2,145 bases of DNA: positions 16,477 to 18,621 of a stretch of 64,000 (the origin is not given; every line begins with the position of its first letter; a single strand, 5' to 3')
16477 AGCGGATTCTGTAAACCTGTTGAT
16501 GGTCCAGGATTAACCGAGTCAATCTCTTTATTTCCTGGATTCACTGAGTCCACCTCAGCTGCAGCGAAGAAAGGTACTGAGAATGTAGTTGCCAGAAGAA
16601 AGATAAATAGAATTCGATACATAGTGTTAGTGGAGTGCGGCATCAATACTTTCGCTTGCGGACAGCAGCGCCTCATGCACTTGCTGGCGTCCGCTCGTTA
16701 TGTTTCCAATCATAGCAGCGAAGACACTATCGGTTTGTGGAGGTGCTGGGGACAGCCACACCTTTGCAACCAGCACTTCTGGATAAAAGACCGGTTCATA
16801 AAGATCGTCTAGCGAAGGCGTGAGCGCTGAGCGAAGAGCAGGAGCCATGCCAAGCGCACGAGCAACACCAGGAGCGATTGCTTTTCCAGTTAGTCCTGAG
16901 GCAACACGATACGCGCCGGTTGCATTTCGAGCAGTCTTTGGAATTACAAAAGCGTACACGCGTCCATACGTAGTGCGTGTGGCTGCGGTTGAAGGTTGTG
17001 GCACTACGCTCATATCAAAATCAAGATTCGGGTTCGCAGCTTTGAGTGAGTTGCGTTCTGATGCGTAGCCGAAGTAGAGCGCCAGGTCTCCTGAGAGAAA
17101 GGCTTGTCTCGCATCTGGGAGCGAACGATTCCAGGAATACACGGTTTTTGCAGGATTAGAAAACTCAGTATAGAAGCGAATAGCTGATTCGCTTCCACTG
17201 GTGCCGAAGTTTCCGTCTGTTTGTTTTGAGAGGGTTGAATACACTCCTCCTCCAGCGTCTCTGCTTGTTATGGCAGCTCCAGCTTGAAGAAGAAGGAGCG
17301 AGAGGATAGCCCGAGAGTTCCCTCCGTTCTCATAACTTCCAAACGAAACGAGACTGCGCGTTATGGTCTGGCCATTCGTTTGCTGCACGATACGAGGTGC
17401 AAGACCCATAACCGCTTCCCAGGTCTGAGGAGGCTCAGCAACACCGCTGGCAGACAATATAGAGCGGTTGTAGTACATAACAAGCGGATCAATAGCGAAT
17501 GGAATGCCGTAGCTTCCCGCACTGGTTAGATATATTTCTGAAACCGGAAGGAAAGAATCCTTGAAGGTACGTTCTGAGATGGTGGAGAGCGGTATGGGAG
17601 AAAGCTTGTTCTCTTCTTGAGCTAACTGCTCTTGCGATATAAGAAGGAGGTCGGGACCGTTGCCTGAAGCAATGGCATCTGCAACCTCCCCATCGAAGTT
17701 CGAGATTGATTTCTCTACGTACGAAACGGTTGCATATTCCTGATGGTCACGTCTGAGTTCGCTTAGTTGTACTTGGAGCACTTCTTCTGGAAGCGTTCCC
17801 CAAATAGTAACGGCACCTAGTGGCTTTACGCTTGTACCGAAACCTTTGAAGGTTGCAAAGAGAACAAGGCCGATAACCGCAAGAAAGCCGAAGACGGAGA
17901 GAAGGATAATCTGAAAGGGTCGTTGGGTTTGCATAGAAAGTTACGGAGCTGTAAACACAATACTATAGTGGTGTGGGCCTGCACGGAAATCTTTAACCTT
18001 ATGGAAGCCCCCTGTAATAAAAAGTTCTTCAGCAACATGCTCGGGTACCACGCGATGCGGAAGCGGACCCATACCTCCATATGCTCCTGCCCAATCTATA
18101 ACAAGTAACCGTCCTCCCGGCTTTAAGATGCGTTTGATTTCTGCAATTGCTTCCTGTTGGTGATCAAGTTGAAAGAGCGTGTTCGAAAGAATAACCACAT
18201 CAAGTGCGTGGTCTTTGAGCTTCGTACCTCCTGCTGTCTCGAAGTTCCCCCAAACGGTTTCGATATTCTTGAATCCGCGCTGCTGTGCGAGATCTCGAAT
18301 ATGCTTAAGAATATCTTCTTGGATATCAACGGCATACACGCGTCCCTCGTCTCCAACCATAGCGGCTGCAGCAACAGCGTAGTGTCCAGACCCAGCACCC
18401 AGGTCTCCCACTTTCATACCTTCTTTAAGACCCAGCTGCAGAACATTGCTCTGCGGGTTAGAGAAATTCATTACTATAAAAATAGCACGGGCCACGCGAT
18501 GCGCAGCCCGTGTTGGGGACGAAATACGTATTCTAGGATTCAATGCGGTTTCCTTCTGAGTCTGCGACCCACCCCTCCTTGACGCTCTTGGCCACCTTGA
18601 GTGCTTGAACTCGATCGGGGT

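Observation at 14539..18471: Translationally coupled cluster: SAM-MTase, anchored SBP-like protein and five tandem paralogous pilin-like 2-TM proteins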

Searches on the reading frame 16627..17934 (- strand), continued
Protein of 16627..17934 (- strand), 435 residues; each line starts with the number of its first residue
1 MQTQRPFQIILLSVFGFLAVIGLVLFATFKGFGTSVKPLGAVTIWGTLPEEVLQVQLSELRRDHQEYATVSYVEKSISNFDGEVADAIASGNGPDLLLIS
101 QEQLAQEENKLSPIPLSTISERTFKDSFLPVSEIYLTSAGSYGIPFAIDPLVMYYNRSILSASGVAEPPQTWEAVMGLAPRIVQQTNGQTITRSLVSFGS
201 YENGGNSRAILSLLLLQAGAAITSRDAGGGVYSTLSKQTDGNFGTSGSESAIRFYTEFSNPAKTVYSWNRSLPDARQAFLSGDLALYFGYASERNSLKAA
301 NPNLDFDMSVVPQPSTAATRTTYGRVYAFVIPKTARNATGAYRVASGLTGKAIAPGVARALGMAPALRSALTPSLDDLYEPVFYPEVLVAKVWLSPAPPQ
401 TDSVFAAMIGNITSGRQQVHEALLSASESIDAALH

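Call 71: find_encoding_contigs(protein=P0303, flank=8000, max_places=1)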
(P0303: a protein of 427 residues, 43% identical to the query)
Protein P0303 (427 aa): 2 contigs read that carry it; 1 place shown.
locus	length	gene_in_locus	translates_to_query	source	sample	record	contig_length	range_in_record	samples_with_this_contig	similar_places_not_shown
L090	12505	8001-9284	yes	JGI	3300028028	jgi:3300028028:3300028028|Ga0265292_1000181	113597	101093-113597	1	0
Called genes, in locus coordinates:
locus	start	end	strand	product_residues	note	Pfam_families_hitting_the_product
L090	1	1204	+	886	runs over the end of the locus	-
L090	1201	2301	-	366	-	PF00814:TsaD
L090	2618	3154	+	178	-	-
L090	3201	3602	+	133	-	PF07883:Cupin_2, PF02311:AraC_binding (weak)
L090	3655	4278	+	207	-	PF13483:Lactamase_B_3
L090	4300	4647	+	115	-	-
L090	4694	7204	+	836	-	PF00521:DNA_topoisoIV, PF03989:DNA_gyraseA_C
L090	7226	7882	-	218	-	PF01797:Y1_Tnp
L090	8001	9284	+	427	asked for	PF01547:SBP_bac_1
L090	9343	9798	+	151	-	PF18895:T4SS_pilin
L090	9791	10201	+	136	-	PF04956:TrbC (weak), PF18895:T4SS_pilin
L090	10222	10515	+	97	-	PF18895:T4SS_pilin (weak)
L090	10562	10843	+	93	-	PF18895:T4SS_pilin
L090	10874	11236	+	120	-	-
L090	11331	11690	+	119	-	PF18895:T4SS_pilin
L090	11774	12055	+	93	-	PF18895:T4SS_pilin (weak)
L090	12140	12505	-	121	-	?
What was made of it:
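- The MTase is missing in one genome that keeps the rest (call 71). The MTase is dispensable in L090 (call 71). SBP plus pilins stay together after the MTase was replaced by a transposase (call 71).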

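Call 72: find_encoding_contigs(protein=P0351, flank=8000, max_places=1)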
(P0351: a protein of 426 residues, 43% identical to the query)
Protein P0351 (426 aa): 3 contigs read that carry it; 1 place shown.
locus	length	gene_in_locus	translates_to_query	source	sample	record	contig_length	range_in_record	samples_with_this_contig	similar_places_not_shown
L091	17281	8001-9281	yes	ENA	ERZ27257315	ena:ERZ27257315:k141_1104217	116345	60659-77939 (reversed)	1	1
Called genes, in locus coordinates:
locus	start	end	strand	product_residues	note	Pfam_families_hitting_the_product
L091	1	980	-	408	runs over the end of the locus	PF21543:CvfB_2nd (faint), PF00575:S1 (weak), PF21710:Spt6_S1 (faint), PF23459:S1_RRP5 (faint), PF00575:S1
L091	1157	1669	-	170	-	-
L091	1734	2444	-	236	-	PF05724:TPMT, PF01209:Ubie_methyltran, PF13489:Methyltransf_23, PF03848:TehB, PF13847:Methyltransf_31, PF08241:Methyltransf_11, PF08242:Methyltransf_12, PF13649:Methyltransf_25, +2 more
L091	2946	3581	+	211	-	PF13483:Lactamase_B_3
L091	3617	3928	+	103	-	-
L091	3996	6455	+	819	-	PF00521:DNA_topoisoIV, PF03989:DNA_gyraseA_C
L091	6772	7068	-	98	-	-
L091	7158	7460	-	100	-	-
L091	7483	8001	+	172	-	PF01209:Ubie_methyltran, PF01135:PCMT (weak), PF05175:MTS (weak), PF13847:Methyltransf_31, PF08241:Methyltransf_11, PF08242:Methyltransf_12, PF13649:Methyltransf_25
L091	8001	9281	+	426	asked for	PF01547:SBP_bac_1, PF13416:SBP_bac_8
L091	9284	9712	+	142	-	PF18895:T4SS_pilin (weak)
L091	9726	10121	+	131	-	PF04956:TrbC (weak), PF18895:T4SS_pilin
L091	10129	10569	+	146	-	PF18895:T4SS_pilin (weak)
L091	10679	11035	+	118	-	PF18895:T4SS_pilin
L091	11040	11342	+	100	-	PF18895:T4SS_pilin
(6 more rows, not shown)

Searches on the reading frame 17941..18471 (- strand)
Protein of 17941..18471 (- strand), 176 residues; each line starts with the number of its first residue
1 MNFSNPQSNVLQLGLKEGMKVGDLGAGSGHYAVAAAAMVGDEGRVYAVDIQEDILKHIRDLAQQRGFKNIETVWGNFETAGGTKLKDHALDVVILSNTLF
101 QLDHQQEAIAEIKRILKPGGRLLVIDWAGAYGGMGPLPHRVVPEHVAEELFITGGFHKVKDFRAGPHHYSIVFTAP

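Call 3: search_protein_families(library=pfam, proteins=[window:17941-18471:-], max_evalue=1)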
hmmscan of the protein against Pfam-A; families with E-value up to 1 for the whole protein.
window:17941-18471:- (176 aa): 30 families (the best 25 are shown)
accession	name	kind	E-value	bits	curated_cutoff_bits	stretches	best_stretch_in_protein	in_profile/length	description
PF13847.12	Methyltransf_31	-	1.1e-21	77.5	27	1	16-138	2-119/145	Methyltransferase domain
PF08241.18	Methyltransf_11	-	3.8e-17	63.2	21.2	1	23-124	2-95/95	Methyltransferase domain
PF01209.24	Ubie_methyltran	-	2e-16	60.5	20.1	1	14-127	44-154/233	ubiE/COQ5 methyltransferase family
PF13649.12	Methyltransf_25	-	2.5e-16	60.6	27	1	23-120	3-97/97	Methyltransferase domain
PF08242.18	Methyltransf_12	-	1e-11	45.8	30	1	23-122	2-98/98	Methyltransferase domain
PF13489.12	Methyltransf_23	-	4e-08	33.6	27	1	8-128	11-120/164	Methyltransferase domain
PF01135.25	PCMT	-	1.5e-07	31.9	20.3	1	13-75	69-131/210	Protein-L-isoaspartate(D-aspartate) O-methyltransferase (PCMT)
PF05175.20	MTS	-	9.9e-07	29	23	1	17-125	31-139/170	Methyltransferase small domain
PF01269.23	Fibrillarin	-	4.5e-06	26.4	27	1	10-69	64-121/227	Fibrillarin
PF01728.25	FtsJ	-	5.7e-05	23.6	24.1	1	15-70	19-70/181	FtsJ-like methyltransferase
PF06325.19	PrmA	-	8.2e-05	22.7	22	1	14-123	158-257/296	Ribosomal protein L11 methyltransferase (PrmA)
PF13679.12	Methyltransf_32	-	0.0001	22.7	27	1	18-92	26-104/143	Methyltransferase domain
PF20922.3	Anamorsin_N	-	0.00042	20.5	27.1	1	93-125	54-88/163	Anamorsin, N-terminal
PF13578.12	Methyltransf_24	-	0.00071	20.9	26.3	1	24-124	3-102/105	Methyltransferase domain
PF03848.20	TehB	-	0.0014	18.5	20.4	1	19-125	32-133/193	Tellurite resistance protein TehB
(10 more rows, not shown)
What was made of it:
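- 17941..18471 (-): Class-I SAM-dependent methyltransferase, 176 aa. Substrate unknown. Methyltransf_31 E 1e-21 and Methyltransf_11 (call 3).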

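Call 33: search_protein_families(library=ncbifam, proteins=[window:17941-18471:-], max_evalue=0.01)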
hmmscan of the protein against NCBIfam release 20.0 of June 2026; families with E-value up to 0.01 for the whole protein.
window:17941-18471:- (176 aa): 54 families (the best 25 are shown)
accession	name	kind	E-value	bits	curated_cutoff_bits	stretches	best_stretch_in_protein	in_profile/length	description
NF008823.0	PRK11873.1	subfamily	6.6e-21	75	263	1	14-126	74-183/272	arsenite methyltransferase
NF041537.1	ArsM_AhpD_UU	exception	7.7e-19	67.7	510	1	15-126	74-182/345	arsenite methyltransferase/AhpD domain selenoprotein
NF001240.0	PRK00216.1-1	equivalog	1.2e-18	67.1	378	1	13-128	59-172/251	bifunctional demethylmenaquinone methyltransferase/2-methoxy-6-polyprenyl-1,4-benzoquinol methylase UbiE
NF047649.1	MTase_UXPK_star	exception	2.1e-17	63.1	460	1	13-127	72-184/283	methyltransferase/UXPK-star double selenoprotein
NF041536.1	ArsM_DUF2284_UU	exception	4.8e-17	61.4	575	1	14-126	72-182/459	arsenite methyltransferase/DUF2284 domain selenoprotein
NF052510.1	methyltran_MpqE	exception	5.1e-16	58.8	335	1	11-127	40-154/234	methyl-plastoquinone biosynthesis methyltransferase MpqE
NF001243.0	PRK00216.1-4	equivalog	7.9e-13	48.3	235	1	12-126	42-153/237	demethylmenaquinone methyltransferase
NF043040.1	corrin_prot_MT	hypoth_equivalog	1.5e-12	47.4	180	1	15-127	39-150/216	corrinoid protein-associated methyltransferase CpaM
TIGR02752.1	MenG_heptapren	equivalog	1.6e-12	47.4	419.85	1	12-126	40-151/231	demethylmenaquinone methyltransferase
NF001244.0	PRK00216.1-5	equivalog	5.3e-12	45.5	216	1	11-127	42-156/236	bifunctional demethylmenaquinone methyltransferase/2-methoxy-6-polyprenyl-1,4-benzoquinol methylase UbiE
TIGR02469.1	CbiT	equivalog_domain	5.9e-12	45.9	78.3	1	12-124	14-120/124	precorrin-6Y C5,15-methyltransferase (decarboxylating) subunit CbiT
NF040538.1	methyl_ArsM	equivalog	9.1e-12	44.8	500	2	16-68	60-110/356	arsinothricin biosynthesis methyltransferase ArsM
NF001242.0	PRK00216.1-3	equivalog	1.8e-11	43.9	351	1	16-127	69-178/258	bifunctional demethylmenaquinone methyltransferase/2-methoxy-6-polyprenyl-1,4-benzoquinol methylase UbiE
TIGR01934.1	MenG_MenH_UbiE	subfamily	5.5e-11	42.2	158.35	1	12-127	34-144/223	ubiquinone/menaquinone biosynthesis methyltransferase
TIGR04364.1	methyltran_FxLD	equivalog_domain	1.6e-10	40.6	320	1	12-101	77-162/394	methyltransferase, FxLD system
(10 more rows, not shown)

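Call 81: search_solved_structures(query=window:17941-18471:-, max_evalue=0.000001)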
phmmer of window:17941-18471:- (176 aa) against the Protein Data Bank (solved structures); distinct sequences matched with E-value up to 0.000001: 10.
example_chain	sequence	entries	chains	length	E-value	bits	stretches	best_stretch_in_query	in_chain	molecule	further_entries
3dh0_A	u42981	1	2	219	2.8e-22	82.7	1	5-146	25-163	SAM dependent methyltransferase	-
3i9f_A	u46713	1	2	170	1.4e-11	47.8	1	21-173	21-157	Putative type 11 methyltransferase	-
5wp5_A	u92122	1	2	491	8e-10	42.1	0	16-161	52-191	Phosphomethylethanolamine N-methyltransferase 2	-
5evj_A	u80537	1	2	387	2.2e-09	40.7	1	13-123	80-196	Arsenite methyltransferase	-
1vl5_A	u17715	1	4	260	5.2e-08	36.2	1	11-128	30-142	unknown conserved protein BH2331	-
3mgg_A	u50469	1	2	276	5.7e-08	36.1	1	17-127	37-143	Methyltransferase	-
8xt7_A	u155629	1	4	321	2.4e-07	34.1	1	20-126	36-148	Arsenite methyltransferase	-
5wp4_A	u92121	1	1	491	2.7e-07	33.8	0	15-159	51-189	Phosphoethanolamine N-methyltransferase 1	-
1xxl_A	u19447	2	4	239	3e-07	33.7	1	20-127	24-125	YcgJ protein | ycgJ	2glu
6uak_A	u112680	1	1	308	4.6e-07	33.1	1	13-123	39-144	SAM dependent methyltransferase LahSB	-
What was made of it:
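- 17941..18471 (-): Closest solved structure is 3DH0, an uncharacterised SAM MTase (call 81).
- On Class-I SAM-dependent methyltransferase: 3DH0 E 3e-22 (call 81).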
